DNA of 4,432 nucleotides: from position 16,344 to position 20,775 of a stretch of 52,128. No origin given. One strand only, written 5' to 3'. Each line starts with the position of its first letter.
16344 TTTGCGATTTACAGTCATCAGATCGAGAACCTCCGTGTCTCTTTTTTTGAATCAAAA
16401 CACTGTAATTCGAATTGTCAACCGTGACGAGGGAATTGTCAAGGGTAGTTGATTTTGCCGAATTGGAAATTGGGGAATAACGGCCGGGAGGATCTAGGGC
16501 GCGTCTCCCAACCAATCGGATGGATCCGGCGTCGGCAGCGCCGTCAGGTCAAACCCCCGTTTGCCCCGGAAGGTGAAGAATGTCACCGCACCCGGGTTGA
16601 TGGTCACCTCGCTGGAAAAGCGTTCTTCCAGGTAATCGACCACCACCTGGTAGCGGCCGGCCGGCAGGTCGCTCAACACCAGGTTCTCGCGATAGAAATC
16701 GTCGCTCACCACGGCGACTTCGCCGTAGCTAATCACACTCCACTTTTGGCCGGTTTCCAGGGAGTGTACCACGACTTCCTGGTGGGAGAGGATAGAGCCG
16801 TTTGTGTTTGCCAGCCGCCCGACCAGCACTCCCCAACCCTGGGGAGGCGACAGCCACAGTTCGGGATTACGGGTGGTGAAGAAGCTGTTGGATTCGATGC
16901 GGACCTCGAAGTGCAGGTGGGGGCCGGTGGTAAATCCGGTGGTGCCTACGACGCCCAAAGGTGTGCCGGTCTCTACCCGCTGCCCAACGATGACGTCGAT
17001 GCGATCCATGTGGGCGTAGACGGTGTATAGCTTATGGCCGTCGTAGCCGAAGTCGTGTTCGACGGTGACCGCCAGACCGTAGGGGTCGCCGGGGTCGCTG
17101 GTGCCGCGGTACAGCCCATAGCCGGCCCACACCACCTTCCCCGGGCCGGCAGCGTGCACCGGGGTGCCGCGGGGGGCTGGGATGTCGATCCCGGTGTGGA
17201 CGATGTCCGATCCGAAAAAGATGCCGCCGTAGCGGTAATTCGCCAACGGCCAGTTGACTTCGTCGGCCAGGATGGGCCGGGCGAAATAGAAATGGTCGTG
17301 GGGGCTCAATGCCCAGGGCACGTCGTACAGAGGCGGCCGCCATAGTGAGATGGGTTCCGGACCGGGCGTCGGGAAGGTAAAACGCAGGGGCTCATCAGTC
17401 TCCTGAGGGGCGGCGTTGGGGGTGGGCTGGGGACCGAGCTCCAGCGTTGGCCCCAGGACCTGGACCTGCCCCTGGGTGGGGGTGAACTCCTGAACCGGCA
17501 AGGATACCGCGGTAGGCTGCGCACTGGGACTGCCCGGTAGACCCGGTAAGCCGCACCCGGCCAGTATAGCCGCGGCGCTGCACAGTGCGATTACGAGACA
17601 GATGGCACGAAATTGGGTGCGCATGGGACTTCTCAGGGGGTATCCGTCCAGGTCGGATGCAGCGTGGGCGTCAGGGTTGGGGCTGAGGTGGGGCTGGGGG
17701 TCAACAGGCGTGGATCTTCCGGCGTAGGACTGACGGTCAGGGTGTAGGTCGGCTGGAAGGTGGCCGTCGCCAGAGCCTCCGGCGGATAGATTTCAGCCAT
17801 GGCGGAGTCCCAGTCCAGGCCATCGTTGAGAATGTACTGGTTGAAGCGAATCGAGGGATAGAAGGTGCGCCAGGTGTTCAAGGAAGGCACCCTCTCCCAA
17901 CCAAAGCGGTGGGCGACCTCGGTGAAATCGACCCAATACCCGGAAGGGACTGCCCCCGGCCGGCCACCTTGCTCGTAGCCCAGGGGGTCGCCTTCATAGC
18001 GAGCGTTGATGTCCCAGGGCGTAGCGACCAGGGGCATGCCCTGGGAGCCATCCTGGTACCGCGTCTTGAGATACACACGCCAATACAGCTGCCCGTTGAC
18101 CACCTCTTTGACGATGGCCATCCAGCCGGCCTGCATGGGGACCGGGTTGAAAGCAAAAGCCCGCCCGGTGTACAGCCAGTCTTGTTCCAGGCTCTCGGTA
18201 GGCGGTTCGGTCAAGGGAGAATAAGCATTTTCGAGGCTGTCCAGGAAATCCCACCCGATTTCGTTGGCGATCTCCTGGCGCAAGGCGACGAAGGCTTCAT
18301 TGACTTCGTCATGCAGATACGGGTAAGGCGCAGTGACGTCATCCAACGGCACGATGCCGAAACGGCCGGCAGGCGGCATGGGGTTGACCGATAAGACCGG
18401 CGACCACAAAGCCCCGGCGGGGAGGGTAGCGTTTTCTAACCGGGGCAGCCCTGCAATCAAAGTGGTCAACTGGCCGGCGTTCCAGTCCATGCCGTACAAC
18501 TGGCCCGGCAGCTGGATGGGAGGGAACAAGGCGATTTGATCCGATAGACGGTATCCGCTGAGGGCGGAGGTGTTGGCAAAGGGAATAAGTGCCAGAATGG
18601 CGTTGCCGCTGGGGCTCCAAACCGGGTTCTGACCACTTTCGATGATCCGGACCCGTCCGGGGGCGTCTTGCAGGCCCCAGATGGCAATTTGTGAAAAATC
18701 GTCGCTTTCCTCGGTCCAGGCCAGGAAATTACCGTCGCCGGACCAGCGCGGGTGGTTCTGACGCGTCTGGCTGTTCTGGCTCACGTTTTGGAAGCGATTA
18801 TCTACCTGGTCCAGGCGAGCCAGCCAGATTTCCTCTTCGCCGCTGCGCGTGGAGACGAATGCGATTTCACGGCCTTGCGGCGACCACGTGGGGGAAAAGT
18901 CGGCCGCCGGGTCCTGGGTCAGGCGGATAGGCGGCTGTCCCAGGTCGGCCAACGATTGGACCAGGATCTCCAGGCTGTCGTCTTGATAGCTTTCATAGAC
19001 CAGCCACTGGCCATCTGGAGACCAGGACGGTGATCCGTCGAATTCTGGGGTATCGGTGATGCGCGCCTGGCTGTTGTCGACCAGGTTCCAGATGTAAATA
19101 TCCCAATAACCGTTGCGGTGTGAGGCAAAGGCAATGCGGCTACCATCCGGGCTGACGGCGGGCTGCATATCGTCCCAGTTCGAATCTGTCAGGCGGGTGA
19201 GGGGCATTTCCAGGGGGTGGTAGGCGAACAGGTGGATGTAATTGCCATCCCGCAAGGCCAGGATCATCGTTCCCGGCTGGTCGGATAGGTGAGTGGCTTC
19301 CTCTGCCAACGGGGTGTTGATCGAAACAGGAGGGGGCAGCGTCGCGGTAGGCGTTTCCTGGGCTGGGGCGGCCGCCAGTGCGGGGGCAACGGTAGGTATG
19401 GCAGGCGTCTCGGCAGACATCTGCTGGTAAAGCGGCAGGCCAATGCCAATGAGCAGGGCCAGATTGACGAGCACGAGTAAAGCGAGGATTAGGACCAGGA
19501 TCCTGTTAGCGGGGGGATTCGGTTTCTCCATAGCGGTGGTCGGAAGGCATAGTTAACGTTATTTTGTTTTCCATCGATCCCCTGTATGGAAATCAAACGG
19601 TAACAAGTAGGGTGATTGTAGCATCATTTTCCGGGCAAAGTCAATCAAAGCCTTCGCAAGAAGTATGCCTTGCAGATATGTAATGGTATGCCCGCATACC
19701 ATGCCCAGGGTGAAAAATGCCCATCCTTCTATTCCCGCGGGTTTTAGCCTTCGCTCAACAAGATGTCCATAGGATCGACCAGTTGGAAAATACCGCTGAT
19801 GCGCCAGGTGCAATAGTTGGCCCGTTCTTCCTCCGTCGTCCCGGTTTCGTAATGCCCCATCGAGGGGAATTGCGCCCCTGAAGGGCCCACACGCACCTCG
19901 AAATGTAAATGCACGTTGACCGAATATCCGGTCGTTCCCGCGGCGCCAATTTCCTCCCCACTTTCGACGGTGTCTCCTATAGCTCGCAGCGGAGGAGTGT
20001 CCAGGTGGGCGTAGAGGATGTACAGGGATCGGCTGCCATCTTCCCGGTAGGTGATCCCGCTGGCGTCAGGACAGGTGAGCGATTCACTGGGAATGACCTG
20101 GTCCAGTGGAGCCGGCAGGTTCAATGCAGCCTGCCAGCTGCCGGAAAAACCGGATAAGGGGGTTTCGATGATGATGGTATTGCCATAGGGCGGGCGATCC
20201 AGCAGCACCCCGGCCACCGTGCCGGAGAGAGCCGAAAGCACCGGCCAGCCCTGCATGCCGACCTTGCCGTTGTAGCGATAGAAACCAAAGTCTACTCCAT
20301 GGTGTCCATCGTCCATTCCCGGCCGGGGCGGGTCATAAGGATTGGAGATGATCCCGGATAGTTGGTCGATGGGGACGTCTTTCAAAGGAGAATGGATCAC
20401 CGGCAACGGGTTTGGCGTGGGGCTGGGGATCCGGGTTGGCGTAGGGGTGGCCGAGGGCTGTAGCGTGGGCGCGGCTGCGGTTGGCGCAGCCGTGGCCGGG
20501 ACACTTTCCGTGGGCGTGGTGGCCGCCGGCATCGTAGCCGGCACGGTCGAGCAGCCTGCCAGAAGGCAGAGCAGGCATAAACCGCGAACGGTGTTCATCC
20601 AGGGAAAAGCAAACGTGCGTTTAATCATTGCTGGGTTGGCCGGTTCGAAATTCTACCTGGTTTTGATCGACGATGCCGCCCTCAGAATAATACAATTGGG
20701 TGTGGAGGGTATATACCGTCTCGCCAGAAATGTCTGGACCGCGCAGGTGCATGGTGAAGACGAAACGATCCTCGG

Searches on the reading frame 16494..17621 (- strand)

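Call 65: search_protein_families(library=pfam, proteins=[window:16494-17621:-], max_evalue=0.00001)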
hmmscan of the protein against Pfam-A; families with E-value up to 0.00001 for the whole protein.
window:16494-17621:- (375 aa): 1 family
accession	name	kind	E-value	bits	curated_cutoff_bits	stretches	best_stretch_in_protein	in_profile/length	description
PF01551.29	Peptidase_M23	-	4.5e-26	91.3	28.7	1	141-245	2-92/96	Peptidase family M23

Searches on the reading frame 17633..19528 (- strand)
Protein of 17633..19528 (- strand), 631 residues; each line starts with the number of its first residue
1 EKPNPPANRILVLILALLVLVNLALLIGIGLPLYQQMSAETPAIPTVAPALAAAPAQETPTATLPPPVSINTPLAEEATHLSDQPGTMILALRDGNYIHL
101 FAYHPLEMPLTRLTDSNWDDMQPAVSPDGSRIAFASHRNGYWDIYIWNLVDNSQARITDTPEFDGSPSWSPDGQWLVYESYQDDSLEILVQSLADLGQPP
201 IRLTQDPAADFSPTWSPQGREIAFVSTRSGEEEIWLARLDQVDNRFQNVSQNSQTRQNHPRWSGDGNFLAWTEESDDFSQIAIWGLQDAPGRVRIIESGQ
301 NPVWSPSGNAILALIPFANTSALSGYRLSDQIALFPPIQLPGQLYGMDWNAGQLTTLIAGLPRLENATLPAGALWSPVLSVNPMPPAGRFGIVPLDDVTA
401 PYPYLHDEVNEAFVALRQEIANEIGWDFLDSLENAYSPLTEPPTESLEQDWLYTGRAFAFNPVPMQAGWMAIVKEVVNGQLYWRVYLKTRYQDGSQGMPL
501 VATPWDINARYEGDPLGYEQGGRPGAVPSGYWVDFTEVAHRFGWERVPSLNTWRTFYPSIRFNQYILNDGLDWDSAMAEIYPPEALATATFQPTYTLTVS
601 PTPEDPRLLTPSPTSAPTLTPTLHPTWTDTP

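Call 65: search_protein_families(library=pfam, proteins=[window:17633-19528:-], max_evalue=0.00001)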
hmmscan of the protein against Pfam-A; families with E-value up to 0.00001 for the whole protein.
window:17633-19528:- (631 aa): 2 families
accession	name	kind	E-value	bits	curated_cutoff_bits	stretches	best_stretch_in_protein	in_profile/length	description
PF07676.18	PD40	-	1.3e-31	108.2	20.9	2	110-146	1-38/38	WD40-like Beta Propeller Repeat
PF00930.27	DPPIV_N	-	9.1e-07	28.4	22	0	110-165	35-89/354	Dipeptidyl peptidase IV (DPP IV) N-terminal region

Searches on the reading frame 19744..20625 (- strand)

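Call 65: search_protein_families(library=pfam, proteins=[window:19744-20625:-], max_evalue=0.00001)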
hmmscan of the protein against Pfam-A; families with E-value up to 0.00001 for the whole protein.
window:19744-20625:- (293 aa): 1 family
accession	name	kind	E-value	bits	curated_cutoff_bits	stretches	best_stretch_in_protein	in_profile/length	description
PF01551.29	Peptidase_M23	-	1e-11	45.3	28.7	1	199-246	43-89/96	Peptidase family M23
